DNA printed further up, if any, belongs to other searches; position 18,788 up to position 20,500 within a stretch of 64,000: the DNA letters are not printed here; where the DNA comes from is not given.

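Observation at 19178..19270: KR domain of the PKS module lacks the catalytic tyrosine (LAAAH instead of YAAAN)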

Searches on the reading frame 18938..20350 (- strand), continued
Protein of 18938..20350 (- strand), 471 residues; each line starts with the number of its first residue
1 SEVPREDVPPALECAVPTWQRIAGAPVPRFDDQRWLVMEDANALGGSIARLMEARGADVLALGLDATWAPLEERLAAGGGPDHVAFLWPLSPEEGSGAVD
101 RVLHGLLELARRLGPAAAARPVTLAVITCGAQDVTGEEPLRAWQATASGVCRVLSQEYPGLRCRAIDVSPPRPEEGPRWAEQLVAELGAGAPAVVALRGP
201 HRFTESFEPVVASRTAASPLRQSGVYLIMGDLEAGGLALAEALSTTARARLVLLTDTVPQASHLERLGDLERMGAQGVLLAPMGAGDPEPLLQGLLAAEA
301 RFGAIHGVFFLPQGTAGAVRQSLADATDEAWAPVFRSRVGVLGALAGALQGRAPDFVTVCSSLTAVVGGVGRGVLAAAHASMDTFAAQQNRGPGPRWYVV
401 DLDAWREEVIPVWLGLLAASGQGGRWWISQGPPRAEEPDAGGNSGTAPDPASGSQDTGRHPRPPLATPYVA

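Call 29: search_protein_families(library=pfam, proteins=[L017:2-3985:+, L017:7331-11884:+, L017:13336-15813:+, L017:16916-19552:+, L017:18454-20796:+, L004:1-3963:+, L004:11753-21463:+], max_evalue=0.00001)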
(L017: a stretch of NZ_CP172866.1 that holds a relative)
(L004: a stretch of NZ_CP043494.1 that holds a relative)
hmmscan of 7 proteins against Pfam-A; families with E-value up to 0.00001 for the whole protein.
L017:2-3985:+ (1328 aa): 7 families
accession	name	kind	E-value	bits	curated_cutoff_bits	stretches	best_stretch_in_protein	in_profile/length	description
PF13469.12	Sulfotransfer_3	-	3.9e-27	96.4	27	1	978-1199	1-216/216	Sulfotransferase family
PF08659.16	KR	-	6.2e-27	95.1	22.6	1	481-680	1-179/180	KR domain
PF00698.26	Acyl_transf_1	-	3e-17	63.5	32.7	1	5-164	120-277/319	Acyl transferase domain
PF00550.31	PP-binding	-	5.1e-17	62.3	20.8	1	772-834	2-66/67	Phosphopantetheine attachment site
PF21394.3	Beta-ketacyl_N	-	6.6e-09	36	26.9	1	281-427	4-153/170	Beta-ketoacyl synthase-like, N-terminal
PF00685.33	Sulfotransfer_1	-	1.1e-06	28.7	22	1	1064-1204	55-190/255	Sulfotransferase domain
PF00106.31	adh_short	-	7.6e-06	26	26.6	0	542-662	41-162/195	short chain dehydrogenase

L017:7331-11884:+ (1518 aa): 9 families
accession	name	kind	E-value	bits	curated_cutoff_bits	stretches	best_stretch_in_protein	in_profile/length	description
PF00109.32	ketoacyl-synt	-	1.4e-71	241.5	20.8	1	2-252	2-252/252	Beta-ketoacyl synthase, N-terminal domain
PF00698.26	Acyl_transf_1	-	3.6e-60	204.5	32.7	1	525-811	1-281/319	Acyl transferase domain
PF02801.28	Ketoacyl-synt_C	-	6.6e-41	139.5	20.8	1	260-379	1-119/119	Beta-ketoacyl synthase, C-terminal domain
PF08659.16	KR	-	2.7e-25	89.8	22.6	1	1151-1349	1-178/180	KR domain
PF22621.2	CurL-like_PKS_C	-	3e-24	85.2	27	1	443-506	1-64/64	CurL-like, PKS C-terminal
PF16197.11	KAsynt_C_assoc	-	1.5e-20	74.1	33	1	381-494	1-110/111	Ketoacyl-synthetase C-terminal extension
PF00550.31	PP-binding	-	2.9e-16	59.9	20.8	1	1431-1489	1-61/67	Phosphopantetheine attachment site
PF22336.2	RhiE-like_linker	-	4.5e-16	59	27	1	447-508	2-62/67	RhiE-like, KS-MAT linker domain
PF00108.29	Thiolase_N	-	1.5e-06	28.2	26.4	1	143-200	51-111/260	Thiolase, N-terminal domain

L017:13336-15813:+ (826 aa): 1 family
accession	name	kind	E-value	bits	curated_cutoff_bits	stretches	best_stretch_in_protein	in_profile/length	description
PF01804.23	Penicil_amidase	-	4.8e-235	783.1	21.3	1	64-809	1-674/675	Penicillin amidase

L017:16916-19552:+ (879 aa): 0 families

L017:18454-20796:+ (781 aa): 0 families

L004:1-3963:+ (1321 aa): 8 families
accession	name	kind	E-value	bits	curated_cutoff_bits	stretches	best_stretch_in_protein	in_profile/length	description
PF08659.16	KR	-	7.3e-33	114.4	22.6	1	494-693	1-178/180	KR domain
PF13469.12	Sulfotransfer_3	-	3e-26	93.5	27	1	990-1211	1-216/216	Sulfotransferase family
PF00550.31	PP-binding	-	1.9e-18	66.9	20.8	1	783-844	2-65/67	Phosphopantetheine attachment site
PF00698.26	Acyl_transf_1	-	1.6e-17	64.4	32.7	1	3-164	117-277/319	Acyl transferase domain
PF21394.3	Beta-ketacyl_N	-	2.9e-14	53.5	26.9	1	282-436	4-154/170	Beta-ketoacyl synthase-like, N-terminal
PF13561.12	adh_short_C2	-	3.1e-10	40.5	27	1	553-630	35-108/236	Enoyl-(Acyl carrier protein) reductase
PF00106.31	adh_short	-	3.6e-10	40.1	26.6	1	553-675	39-161/195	short chain dehydrogenase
PF00685.33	Sulfotransfer_1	-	8.3e-10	38.9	22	1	1052-1218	53-192/255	Sulfotransferase domain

L004:11753-21463:+ (3237 aa): 5 families
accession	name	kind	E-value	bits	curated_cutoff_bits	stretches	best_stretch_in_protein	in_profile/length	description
PF00668.25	Condensation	-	0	1217.9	30.6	3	2177-2623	3-456/456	Condensation domain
PF00501.34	AMP-binding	-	9.1e-271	897.5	29.9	3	523-868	1-384/384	AMP-binding enzyme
PF00550.31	PP-binding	-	1.4e-56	189.1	20.8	3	2089-2151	1-65/67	Phosphopantetheine attachment site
PF13193.12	AMP-binding_C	-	1e-52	177.4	24.5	3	3041-3116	1-76/76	AMP-binding enzyme C-terminal domain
PF07533.21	BRK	-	9.1e-06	25.7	23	0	962-985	19-41/44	BRK domain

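Call 30: search_protein_families(library=ncbifam, proteins=[window:18938-20350:-], max_evalue=0.001)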
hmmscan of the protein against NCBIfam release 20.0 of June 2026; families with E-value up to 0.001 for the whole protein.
window:18938-20350:- (471 aa): 5 families
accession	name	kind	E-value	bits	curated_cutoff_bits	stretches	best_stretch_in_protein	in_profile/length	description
NF045894.1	PKS_plus_SDR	equivalog_domain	1.1e-25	89.6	1740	1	18-406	946-1335/1515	type I polyketide synthase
NF037941.1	PKS_NbtC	equivalog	6.6e-15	54.1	1150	1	113-407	572-857/1027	nocobactin polyketide synthase NbtC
NF041183.1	Pks2_ls1_myc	equivalog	2.9e-13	47.6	2400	2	210-389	1737-1913/2086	sulfolipid-1 biosynthesis phthioceranic/hydroxyphthioceranic acid synthase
NF037940.1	PKS_MbtD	equivalog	9e-09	33.9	1150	1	100-405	530-825/978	mycobactin polyketide synthase MbtD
NF047870.1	PKS_KR_start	domain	4.9e-06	26.8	35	1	16-60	6-46/78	KR prefix domain-containing protein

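Call 32: search_solved_structures(query=A2, max_evalue=0.001, show_alignments=0)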
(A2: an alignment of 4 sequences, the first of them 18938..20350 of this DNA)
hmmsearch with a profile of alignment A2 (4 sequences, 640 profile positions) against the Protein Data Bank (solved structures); distinct sequences matched with E-value up to 0.001: 56.
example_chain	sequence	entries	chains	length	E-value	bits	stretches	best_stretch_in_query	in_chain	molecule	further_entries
9lcq_A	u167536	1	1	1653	2.9e-34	122.2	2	542-635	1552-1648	PvdL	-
9lcp_A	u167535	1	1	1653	2.9e-34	122.2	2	542-635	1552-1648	PvdL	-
9lco_A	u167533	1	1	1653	1.5e-33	119.8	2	542-635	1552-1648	PvdL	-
6ulw_A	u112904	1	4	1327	2.5e-30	109.2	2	91-472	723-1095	Amino acid adenylation domain-containing protein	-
6mfz_A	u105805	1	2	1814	1.1e-22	83.9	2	543-614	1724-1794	Linear gramicidin synthase subunit A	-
9be3_A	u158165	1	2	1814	3.6e-22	82.2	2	543-614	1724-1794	Linear gramicidin synthase subunit A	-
9meh_A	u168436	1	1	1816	3.6e-22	82.2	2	543-614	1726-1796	Linear gramicidin synthase subunit A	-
9be4_A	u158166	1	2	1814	1.9e-21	79.8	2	543-614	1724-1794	Linear gramicidin synthase subunit A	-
7b2b_A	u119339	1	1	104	5.7e-21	78.3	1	541-635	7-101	Peptide synthetase PaxA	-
9up2_A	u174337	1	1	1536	8.5e-18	67.8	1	542-616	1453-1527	PvdL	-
5ktk_A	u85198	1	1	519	2.5e-17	66.2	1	190-501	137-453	Polyketide synthase PksJ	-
9bfd_B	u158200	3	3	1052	5.2e-17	65.2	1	542-614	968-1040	Tyrocidine synthase 2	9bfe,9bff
1dny_A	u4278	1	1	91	6.5e-16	61.5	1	542-615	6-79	NON-RIBOSOMAL PEPTIDE SYNTHETASE PEPTIDYL CARRIER PROTEIN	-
2gdw_A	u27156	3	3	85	1.2e-15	60.6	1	543-614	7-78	Tyrocidine synthetase III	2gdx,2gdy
2k2q_A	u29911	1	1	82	1.5e-15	60.3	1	543-614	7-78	Tyrocidine synthetase 3 (Tyrocidine synthetase III)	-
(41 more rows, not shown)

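Call 51: predict_structure(alignment_id=A3)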
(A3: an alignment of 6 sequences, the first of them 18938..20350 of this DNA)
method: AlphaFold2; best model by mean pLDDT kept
length: 471 residues; sequences in the alignment: 6
mean_pLDDT: 61.1   pTM: 0.48
mean pLDDT of the five models: 61.1, 60.5, 60.5, 60.5, 58.6
residues with pLDDT >= 90: 26; 70-90: 184; 50-70: 104; < 50: 157
segments of 3 or more residues with pLDDT < 50: 1-24, 90-97, 131-140, 191-219, 315-323, 366-373, 404-471
pLDDT, mean of each block of 10 residues (from residue 1): 27 29 54 84 76 90 81 88 80 49 73 82 77 39 56 62 68 61 73 33 27 39 83 74 77 78 79 79 76 89 90 57 52 72 85 82 47 57 66 71 45 35 31 25 24 25 26 25
secondary structure, 60 per line:
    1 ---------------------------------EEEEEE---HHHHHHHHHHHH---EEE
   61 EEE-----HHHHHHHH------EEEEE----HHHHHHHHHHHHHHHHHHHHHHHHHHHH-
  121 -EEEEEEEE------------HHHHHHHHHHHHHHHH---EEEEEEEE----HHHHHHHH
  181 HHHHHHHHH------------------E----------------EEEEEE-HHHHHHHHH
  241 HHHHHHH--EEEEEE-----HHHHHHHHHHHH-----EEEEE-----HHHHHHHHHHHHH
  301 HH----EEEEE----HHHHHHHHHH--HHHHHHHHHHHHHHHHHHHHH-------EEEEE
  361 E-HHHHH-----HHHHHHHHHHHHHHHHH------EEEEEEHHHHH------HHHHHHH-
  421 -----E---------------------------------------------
elements in order: E34-39 H43-54 E58-63 H69-76 E83-87 H92-119 E122-129 H142-157 E161-168 H173-189 E225-230 H232-247 E250-255 H261-272 E278-282 H288-302 E307-311 H316-325 H328-348 E356-361 H363-367 H373-389 E396-401 H402-406 H413-419
